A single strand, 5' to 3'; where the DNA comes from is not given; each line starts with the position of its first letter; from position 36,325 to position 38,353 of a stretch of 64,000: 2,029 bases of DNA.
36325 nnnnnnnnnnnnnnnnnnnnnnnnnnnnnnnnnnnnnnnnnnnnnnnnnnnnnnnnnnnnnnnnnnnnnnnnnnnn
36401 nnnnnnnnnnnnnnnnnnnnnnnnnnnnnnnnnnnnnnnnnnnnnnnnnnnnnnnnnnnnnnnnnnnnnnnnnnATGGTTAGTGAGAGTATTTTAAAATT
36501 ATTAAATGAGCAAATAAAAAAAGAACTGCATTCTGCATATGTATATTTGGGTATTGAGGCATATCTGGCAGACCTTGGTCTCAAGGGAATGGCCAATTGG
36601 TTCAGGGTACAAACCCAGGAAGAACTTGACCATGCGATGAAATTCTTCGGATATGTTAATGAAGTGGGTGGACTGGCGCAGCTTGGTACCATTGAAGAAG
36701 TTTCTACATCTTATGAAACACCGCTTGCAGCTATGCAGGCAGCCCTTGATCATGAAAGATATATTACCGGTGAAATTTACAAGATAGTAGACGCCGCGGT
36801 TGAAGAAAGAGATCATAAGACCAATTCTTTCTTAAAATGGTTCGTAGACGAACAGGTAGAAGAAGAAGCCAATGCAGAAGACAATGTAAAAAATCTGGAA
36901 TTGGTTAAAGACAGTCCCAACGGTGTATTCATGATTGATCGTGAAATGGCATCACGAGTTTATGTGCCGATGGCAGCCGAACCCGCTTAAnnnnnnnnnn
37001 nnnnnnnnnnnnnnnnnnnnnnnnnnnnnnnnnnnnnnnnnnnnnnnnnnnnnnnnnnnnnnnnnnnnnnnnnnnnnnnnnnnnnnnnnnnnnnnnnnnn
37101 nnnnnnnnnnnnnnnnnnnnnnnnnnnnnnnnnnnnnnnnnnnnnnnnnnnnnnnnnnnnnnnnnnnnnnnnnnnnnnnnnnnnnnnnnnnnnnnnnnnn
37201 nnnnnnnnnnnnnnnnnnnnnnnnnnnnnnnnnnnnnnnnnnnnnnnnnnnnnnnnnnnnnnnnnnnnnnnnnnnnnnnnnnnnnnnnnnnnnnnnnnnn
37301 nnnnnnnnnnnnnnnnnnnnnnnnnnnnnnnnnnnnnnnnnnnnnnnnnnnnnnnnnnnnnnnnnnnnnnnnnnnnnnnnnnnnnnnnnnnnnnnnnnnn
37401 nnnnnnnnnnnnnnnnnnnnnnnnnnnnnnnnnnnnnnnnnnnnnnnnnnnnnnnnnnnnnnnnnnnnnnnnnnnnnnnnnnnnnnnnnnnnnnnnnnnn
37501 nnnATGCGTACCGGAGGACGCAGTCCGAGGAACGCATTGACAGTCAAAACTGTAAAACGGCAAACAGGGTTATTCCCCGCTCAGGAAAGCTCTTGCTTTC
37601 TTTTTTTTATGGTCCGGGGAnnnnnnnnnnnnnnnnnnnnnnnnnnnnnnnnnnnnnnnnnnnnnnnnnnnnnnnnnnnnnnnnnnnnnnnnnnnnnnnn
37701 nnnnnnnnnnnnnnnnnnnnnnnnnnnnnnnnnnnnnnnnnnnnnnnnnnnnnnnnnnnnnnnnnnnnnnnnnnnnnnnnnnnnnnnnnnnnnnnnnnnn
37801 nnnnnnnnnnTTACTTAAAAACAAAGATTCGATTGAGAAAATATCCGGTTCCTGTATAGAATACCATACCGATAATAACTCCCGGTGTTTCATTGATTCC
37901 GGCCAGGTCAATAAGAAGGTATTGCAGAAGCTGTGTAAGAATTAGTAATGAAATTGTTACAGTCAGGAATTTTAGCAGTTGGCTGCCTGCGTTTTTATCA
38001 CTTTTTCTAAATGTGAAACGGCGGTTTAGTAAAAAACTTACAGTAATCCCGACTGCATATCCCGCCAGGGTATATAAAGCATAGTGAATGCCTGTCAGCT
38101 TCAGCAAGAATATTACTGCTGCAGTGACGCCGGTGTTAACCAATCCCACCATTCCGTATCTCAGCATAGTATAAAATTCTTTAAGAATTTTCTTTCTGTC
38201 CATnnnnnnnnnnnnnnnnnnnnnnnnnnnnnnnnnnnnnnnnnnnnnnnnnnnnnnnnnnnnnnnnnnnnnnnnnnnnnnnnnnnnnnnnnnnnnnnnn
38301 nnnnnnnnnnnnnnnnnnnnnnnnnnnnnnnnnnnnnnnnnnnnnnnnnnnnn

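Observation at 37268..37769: Perfect 154-bp tandem array (terminator hairpin plus 116-nt imperfect palindrome) downstream of tRNA-Pro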

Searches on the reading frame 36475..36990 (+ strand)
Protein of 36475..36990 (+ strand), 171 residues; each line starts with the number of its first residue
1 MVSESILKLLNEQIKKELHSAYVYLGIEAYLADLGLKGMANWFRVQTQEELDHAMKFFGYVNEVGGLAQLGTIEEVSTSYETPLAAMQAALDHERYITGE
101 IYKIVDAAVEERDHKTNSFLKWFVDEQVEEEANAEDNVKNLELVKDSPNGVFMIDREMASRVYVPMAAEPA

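Call 8: find_encoding_contigs(protein=window:36475-36990:+, flank=3000, max_places=10)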
Protein window:36475-36990:+ (171 aa): 3 contigs read that carry it; 3 places shown.
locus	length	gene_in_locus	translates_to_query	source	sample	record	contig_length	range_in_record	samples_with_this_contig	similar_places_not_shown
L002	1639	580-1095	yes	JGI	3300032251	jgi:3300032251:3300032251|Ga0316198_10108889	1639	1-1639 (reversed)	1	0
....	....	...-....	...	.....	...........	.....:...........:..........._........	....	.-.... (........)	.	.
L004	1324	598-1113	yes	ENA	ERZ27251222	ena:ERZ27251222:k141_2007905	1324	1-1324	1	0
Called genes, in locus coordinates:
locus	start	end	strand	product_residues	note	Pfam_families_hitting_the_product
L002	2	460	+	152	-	?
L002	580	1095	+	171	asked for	PF00210:Ferritin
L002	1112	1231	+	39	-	-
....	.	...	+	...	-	?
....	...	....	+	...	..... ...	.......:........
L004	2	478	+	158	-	?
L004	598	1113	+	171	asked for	PF00210:Ferritin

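Call 17: find_related_loci(query=window:36475-36990:+, collection=genome_contigs, flank=4000)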
Query window:36475-36990:+ (171 aa) in genome_contigs; peptide patterns used: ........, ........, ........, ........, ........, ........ (x = any residue, [..] = any of these).
599 stretches matched a pattern (row limit reached: there are more); 491 encode a relative of the query (tblastn E <= 1e-3); the best 80 are kept; 80 distinct loci.
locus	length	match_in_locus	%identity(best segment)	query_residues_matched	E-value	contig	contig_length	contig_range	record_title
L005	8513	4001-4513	76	1-171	8e-89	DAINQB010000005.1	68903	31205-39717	MAG TPA_asm: Bacillota bacterium isolate CTOTU18719 NODE_293_length_68903_cov_11.227719, whole genome shotgun sequence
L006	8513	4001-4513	75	1-171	5e-88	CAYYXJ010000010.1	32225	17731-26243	MAG TPA_asm: uncultured Clostridiaceae bacterium isolate binchicken_co42_406 genome assembly, contig: NODE_1315_length_3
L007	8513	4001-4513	74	1-171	2e-86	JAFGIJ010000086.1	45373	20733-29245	MAG: Clostridia bacterium isolate Zod_Metabat.2 k87_2612832, whole genome shotgun sequence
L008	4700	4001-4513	78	1-171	5e-84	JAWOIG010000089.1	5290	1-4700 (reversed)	MAG: Clostridia bacterium isolate CWP5-2.bin.15 k191_751900, whole genome shotgun sequence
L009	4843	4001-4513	75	1-171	6e-81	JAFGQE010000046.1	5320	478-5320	MAG: Clostridia bacterium isolate Zod_Metabat.73 k87_2934222, whole genome shotgun sequence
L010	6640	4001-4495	59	1-165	1e-62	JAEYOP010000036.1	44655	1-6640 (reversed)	MAG: Bacillota bacterium isolate OH_CBB_158 k127_309121, whole genome shotgun sequence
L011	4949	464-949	56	1-162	7e-59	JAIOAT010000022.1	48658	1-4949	MAG: Chloroflexota bacterium isolate S1bins113 c_000000000022, whole genome shotgun sequence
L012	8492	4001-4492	53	1-164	4e-55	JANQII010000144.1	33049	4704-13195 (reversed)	MAG: Prolixibacteraceae bacterium isolate PL24a_bin.47 k99_955961, whole genome shotgun sequence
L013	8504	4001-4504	50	1-168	8e-54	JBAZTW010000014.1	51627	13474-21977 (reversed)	MAG: Phycisphaerae bacterium isolate SO_2017_GW1_212 NODE_3334_length_51627_cov_1.453029_OW334_2017, whole genome shotgu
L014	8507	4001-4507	50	1-169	2e-53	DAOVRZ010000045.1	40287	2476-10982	MAG TPA_asm: Halanaerobiales bacterium isolate CSMAG_1614 CSMAG_1614_k141_412758_length_40287_cov_38.9252, whole genome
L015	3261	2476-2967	49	1-164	4e-53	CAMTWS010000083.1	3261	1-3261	MAG: uncultured Prolixibacteraceae bacterium isolate G04_MAG_00043 genome assembly, contig: G04_MAG_00043_000000000142,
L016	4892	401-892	52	1-164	4e-53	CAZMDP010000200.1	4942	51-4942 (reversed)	MAG TPA_asm: uncultured Prolixibacteraceae bacterium isolate binchicken_co168_198 genome assembly, contig: NODE_24489_le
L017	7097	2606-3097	49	1-164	4e-53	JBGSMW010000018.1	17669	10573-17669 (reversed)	MAG: Draconibacterium sp. isolate JTS-AC24 k141_178775, whole genome shotgun sequence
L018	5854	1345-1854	52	1-169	4e-53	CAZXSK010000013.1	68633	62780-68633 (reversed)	MAG TPA_asm: uncultured Planctomycetaceae bacterium isolate binchicken_co15_134 genome assembly, contig: NODE_85_length_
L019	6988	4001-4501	50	1-167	3e-53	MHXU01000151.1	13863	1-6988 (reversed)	MAG: Planctomycetes bacterium GWC2_45_44 gwc2_scaffold_5898, whole genome shotgun sequence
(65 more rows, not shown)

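Call 28: search_protein_families(library=pfam, proteins=[window:36475-36990:+])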
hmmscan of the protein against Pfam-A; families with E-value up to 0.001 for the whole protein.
window:36475-36990:+ (171 aa): 1 family
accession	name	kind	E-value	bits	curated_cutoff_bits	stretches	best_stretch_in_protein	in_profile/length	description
PF00210.30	Ferritin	-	2.7e-39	134.8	24.5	1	8-143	2-141/142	Ferritin-like domain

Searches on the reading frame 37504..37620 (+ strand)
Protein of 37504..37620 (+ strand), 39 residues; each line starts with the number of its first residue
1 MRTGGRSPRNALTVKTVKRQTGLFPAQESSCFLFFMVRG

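Call 36: list_cluster_members(proteins=[window:37504-37620:+, window:37573-37701:-, window:37430-37537:-, window:37610-37717:-, window:37285-37383:+, window:37658-37786:+, window:37195-37383:+, window:37132-37383:-])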
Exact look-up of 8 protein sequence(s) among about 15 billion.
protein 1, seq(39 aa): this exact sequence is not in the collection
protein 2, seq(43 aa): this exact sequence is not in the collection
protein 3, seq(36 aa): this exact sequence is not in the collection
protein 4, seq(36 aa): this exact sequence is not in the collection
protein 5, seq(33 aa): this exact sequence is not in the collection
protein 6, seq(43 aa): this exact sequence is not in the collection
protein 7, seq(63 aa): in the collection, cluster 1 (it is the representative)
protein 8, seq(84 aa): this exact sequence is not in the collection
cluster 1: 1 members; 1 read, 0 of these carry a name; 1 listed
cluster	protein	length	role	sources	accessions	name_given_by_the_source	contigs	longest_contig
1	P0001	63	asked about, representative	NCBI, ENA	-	-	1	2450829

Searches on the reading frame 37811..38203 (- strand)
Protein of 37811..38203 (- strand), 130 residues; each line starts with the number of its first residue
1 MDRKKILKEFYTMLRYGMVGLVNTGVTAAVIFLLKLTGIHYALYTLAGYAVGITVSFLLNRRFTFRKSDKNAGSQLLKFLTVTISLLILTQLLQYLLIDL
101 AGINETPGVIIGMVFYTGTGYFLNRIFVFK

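Call 7: find_encoding_contigs(protein=window:37811-38203:-, flank=3000, max_places=10)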
Protein window:37811-38203:- (130 aa): 1 contig read that carries it; 1 place shown.
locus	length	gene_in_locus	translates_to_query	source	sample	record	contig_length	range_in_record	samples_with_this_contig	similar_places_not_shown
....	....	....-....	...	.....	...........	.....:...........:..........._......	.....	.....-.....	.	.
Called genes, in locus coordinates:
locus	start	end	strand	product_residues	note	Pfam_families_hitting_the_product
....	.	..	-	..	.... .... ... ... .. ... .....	-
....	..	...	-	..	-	-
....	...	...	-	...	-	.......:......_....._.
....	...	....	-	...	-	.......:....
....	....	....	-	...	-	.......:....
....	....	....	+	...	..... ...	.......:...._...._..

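Call 28: search_protein_families(library=pfam, proteins=[window:37811-38203:-])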
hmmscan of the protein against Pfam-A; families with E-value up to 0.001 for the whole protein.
window:37811-38203:- (130 aa): 1 family
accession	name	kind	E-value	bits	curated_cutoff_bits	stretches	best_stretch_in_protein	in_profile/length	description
PF04138.20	GtrA_DPMS_TM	-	5.9e-24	85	26.1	1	15-129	1-117/117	GtrA/DPMS, transmembrane domain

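Call 37: find_homologous_proteins(query=window:37811-38203:-, max_evalue=1e-20)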
Query window:37811-38203:- (130 aa): 57 proteins with E <= 1e-20 among 112 candidates.
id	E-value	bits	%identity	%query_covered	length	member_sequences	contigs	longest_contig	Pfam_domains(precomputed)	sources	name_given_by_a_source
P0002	5.7e-74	264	100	100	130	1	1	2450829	PF04138.21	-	-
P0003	2.8e-67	243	92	100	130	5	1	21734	PF04138.21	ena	-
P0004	5.9e-67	241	93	100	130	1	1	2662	PF04138.21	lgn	-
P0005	1.2e-64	234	89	100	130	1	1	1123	PF04138.21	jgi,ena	-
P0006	1.6e-64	234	88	100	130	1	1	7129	PF04138.21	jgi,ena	-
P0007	2.6e-64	233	88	100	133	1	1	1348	PF04138.21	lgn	-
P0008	1.3e-63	231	85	100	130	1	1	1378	PF04138.21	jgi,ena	-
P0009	8.2e-63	228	87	100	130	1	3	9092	PF04138.21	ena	-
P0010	2.7e-62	226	86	100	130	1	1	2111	PF04138.21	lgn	-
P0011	2.8e-62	226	85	100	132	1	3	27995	PF04138.21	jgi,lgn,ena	-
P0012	1.9e-61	224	85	100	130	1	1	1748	PF04138.21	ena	-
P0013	3.5e-61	223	85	100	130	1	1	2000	PF04138.21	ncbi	-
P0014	5.2e-61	222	85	100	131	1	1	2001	PF04138.21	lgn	-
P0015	1.3e-60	221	84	100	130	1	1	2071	PF04138.21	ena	-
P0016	1.7e-60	221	83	100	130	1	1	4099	PF04138.21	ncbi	-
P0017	2.5e-60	220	82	100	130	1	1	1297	PF04138.21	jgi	-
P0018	2.7e-60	220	82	100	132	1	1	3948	PF04138.21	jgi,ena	-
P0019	4.0e-60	219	83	100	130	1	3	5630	PF04138.21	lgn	-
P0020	4.3e-60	219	81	99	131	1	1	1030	PF04138.21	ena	-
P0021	1.5e-59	218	83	100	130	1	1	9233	PF04138.21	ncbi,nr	ncbi:MAG: GtrA family protein [Clostridiales bacterium]|nr:GtrA family protein [Clostridiales bacter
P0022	5.1e-59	216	82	100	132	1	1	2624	PF04138.21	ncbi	-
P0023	2.8e-58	214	81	100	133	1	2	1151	PF04138.21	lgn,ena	-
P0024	3.9e-58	213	79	100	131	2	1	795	PF04138.21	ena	-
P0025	2.7e-57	210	90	91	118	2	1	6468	PF04138.21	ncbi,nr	ncbi:MAG: GtrA family protein [Clostridia bacterium]|nr:GtrA family protein [Clostridia bacterium]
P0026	4.8e-57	209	78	100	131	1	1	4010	PF04138.21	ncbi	-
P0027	2.5e-55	204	80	98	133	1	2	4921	PF04138.21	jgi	jgi:putative flippase GtrA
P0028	4.5e-55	203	80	100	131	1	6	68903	PF04138.21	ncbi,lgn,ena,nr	ncbi:MAG TPA: GtrA family protein [Clostridia bacterium]|nr:GtrA family protein [Clostridia bacteriu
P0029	4.6e-55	203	80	100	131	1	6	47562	PF04138.21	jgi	-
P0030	4.9e-55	203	80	100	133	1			PF04138.21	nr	nr:GtrA family protein [Clostridia bacterium]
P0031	6.8e-55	203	79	100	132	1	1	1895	PF04138.21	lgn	-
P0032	7.6e-55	202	79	100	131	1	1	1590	PF04138.21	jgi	jgi:putative flippase GtrA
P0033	1.4e-54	202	80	100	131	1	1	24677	PF04138.21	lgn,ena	-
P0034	3.5e-54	200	78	100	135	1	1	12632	PF04138.21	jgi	jgi:putative flippase GtrA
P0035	2.1e-53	198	77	100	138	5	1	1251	PF04138.21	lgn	-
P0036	9.0e-53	196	80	99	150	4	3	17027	PF04138.21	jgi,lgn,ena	-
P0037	4.3e-52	194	82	91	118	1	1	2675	PF04138.21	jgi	jgi:putative flippase GtrA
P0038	1.9e-51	191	79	91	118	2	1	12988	PF04138.21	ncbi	ncbi:MAG: GtrA family protein [Clostridia bacterium]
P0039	4.2e-49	184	81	91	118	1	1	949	PF04138.21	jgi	jgi:putative flippase GtrA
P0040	2.3e-47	178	79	91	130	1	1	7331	PF04138.21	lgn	-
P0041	7.3e-46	173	76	91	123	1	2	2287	PF04138.21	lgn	-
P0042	1.5e-42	163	82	61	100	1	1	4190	PF04138.21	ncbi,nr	ncbi:MAG: GtrA family protein, partial [Clostridiales bacterium]|nr:GtrA family protein [Clostridial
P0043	1.1e-35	141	52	98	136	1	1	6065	PF04138.21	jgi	jgi:putative flippase GtrA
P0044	1.4e-35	140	52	98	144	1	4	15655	PF04138.21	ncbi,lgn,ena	ncbi:MAG: GtrA family protein [Clostridia bacterium]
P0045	7.2e-35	138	51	98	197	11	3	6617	PF04138.21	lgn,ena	-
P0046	3.2e-34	136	54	100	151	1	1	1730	PF04138.21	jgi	jgi:putative flippase GtrA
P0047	4.4e-34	135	53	97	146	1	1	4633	PF04138.21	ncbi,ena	-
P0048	6.6e-34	135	50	98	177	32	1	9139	PF04138.21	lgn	-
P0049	2.5e-33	133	52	98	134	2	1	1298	PF04138.21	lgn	-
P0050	3.5e-33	132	52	97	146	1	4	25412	PF04138.21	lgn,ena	-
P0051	6.3e-33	132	52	97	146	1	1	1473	PF04138.21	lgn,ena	-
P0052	6.3e-33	132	52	97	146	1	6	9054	PF04138.21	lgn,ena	-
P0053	7.2e-33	131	52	97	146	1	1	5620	PF04138.21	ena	-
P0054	2.2e-32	130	51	97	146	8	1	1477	PF04138.21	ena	-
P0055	2.9e-32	130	51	97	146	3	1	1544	PF04138.21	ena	-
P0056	2.9e-32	130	51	97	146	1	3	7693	PF04138.21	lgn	-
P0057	7.9e-32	128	51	97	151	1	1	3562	PF04138.21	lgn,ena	-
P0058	4.1e-25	106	50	95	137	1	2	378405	PF04138.21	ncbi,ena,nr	ncbi:MAG: GtrA family protein [Spirochaetales bacterium]|nr:GtrA family protein [Spirochaetales bact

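Call 38: find_encoding_contigs(protein=P0003, flank=4000, max_places=4)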
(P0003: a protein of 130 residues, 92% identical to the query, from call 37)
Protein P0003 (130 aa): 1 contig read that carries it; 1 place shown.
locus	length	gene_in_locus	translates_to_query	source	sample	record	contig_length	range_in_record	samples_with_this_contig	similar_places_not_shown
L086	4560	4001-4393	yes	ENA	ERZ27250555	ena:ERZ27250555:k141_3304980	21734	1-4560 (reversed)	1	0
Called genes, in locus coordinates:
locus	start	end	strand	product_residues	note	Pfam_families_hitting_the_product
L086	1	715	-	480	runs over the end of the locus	PF01266:DAO, PF04324:Fer2_BFD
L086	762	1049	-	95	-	-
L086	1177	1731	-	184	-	PF00551:Formyl_trans_N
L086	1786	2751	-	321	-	PF00294:PfkB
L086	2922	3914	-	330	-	PF02424:ApbE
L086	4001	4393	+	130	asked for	PF04138:GtrA_DPMS_TM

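Call 39: find_encoding_contigs(protein=P0004, flank=4000, max_places=4)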
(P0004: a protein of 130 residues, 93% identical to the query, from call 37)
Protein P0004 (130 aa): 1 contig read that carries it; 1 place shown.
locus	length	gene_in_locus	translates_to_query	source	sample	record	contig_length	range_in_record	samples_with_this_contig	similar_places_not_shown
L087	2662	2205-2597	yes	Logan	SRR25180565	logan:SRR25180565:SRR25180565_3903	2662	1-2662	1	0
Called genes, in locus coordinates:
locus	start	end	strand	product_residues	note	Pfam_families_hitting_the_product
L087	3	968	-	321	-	PF00294:PfkB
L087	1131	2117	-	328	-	PF02424:ApbE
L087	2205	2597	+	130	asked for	PF04138:GtrA_DPMS_TM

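Call 40: find_encoding_contigs(protein=P0006, flank=4000, max_places=4)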
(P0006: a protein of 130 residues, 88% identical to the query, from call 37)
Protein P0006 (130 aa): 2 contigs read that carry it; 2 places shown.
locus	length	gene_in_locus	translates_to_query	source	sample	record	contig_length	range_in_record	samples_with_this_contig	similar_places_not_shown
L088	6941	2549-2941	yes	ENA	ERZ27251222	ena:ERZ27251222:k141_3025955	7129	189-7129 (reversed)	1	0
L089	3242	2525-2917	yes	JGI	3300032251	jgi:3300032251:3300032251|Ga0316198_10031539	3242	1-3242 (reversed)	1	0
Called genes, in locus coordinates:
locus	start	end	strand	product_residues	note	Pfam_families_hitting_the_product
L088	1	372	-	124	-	?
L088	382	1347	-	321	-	PF00294:PfkB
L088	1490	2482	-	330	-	PF02424:ApbE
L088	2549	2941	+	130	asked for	PF04138:GtrA_DPMS_TM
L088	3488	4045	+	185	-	-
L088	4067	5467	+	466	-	PF03062:MBOAT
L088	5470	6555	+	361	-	PF14286:DHHW (weak)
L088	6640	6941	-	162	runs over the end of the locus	PF00210:Ferritin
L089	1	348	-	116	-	?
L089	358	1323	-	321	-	PF00294:PfkB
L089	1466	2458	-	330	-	PF02424:ApbE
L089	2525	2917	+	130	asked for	PF04138:GtrA_DPMS_TM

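Call 41: find_encoding_contigs(protein=P0009, flank=4000, max_places=4)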
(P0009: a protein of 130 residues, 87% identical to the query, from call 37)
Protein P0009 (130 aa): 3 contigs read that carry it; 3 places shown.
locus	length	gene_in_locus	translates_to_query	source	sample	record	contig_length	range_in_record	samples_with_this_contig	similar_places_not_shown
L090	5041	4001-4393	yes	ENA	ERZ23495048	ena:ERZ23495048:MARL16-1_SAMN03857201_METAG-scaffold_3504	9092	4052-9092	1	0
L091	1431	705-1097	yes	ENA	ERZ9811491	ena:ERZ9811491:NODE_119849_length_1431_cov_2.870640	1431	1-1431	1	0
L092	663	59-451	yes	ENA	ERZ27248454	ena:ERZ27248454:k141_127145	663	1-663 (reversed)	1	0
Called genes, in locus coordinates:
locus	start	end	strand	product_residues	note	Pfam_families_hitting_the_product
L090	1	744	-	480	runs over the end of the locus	PF01266:DAO, PF04324:Fer2_BFD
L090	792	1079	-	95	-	-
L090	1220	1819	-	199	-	PF00551:Formyl_trans_N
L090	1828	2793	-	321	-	PF00294:PfkB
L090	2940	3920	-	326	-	PF02424:ApbE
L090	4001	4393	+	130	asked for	PF04138:GtrA_DPMS_TM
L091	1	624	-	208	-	?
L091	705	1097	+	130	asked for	PF04138:GtrA_DPMS_TM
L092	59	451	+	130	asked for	PF04138:GtrA_DPMS_TM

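Call 45: find_encoding_contigs(protein=P0005, flank=3000, max_places=4)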
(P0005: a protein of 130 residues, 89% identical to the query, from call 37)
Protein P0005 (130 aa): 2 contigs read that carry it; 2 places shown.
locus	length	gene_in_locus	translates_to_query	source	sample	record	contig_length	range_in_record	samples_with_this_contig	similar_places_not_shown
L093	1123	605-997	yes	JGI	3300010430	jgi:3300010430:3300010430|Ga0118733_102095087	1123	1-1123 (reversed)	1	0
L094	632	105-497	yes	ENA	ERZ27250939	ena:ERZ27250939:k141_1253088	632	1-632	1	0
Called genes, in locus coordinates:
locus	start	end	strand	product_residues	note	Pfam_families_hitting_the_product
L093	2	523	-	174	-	?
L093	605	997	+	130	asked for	PF04138:GtrA_DPMS_TM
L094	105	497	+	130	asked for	PF04138:GtrA_DPMS_TM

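Call 46: find_encoding_contigs(protein=P0007, flank=3000, max_places=4)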
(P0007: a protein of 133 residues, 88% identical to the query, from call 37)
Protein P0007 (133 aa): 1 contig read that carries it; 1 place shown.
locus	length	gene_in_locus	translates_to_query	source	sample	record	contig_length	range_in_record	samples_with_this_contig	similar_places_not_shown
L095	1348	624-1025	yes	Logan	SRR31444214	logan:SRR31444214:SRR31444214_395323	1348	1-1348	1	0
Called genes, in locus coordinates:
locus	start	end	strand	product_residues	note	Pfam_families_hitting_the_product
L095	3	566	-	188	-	?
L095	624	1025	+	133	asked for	PF04138:GtrA_DPMS_TM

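Call 47: find_encoding_contigs(protein=P0025, flank=3000, max_places=4)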
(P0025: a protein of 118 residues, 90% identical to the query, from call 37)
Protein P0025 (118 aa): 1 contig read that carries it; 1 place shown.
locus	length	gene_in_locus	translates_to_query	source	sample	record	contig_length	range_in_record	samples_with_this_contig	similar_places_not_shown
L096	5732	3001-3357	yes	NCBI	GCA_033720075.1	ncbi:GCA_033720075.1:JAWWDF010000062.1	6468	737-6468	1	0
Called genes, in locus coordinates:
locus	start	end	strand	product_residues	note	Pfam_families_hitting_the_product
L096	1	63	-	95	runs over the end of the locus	-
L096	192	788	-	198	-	PF00551:Formyl_trans_N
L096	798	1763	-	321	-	PF00294:PfkB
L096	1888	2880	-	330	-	PF02424:ApbE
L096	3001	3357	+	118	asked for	PF04138:GtrA_DPMS_TM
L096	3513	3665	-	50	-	-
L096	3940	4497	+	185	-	-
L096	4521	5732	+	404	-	PF03062:MBOAT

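Call 48: find_encoding_contigs(protein=P0011, flank=3000, max_places=4)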
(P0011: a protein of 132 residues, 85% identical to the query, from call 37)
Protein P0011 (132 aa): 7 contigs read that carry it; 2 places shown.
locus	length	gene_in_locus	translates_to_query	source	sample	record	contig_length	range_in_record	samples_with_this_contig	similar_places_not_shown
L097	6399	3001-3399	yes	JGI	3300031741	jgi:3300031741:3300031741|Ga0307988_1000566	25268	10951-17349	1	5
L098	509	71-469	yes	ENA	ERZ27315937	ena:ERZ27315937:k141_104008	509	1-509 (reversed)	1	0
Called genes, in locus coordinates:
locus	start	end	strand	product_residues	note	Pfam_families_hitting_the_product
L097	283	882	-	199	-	PF00551:Formyl_trans_N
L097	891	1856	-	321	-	PF00294:PfkB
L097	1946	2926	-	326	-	PF02424:ApbE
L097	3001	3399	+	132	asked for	PF04138:GtrA_DPMS_TM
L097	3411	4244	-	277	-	-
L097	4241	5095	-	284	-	PF07804:HipA_C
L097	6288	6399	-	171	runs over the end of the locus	PF00210:Ferritin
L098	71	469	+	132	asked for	PF04138:GtrA_DPMS_TM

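Call 58: find_encoding_contigs(protein=P0019, flank=2500, max_places=5)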
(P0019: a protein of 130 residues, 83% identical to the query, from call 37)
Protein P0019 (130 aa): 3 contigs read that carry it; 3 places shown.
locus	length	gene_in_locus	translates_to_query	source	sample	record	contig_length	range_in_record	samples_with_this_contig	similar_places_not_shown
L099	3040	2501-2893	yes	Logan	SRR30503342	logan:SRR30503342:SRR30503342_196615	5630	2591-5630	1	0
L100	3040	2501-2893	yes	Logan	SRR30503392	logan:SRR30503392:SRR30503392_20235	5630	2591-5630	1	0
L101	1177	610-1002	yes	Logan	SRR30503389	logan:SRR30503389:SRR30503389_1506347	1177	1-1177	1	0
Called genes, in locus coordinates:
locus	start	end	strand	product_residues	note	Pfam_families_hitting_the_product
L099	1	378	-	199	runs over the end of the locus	PF00551:Formyl_trans_N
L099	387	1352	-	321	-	PF00294:PfkB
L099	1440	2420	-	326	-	PF02424:ApbE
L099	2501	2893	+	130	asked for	PF04138:GtrA_DPMS_TM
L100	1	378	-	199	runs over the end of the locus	PF00551:Formyl_trans_N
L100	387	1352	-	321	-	PF00294:PfkB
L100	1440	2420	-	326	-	PF02424:ApbE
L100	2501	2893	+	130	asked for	PF04138:GtrA_DPMS_TM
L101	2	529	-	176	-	?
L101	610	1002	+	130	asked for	PF04138:GtrA_DPMS_TM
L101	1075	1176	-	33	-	?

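Call 59: find_encoding_contigs(protein=P0010, flank=2500, max_places=5)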
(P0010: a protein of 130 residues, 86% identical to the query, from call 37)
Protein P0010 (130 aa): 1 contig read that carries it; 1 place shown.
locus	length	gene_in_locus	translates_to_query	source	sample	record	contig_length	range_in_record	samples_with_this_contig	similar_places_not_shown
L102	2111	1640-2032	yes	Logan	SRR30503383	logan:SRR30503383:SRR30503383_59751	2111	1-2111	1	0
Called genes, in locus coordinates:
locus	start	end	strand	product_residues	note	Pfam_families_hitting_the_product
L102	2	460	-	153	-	?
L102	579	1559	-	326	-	PF02424:ApbE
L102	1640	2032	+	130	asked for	PF04138:GtrA_DPMS_TM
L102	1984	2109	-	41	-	?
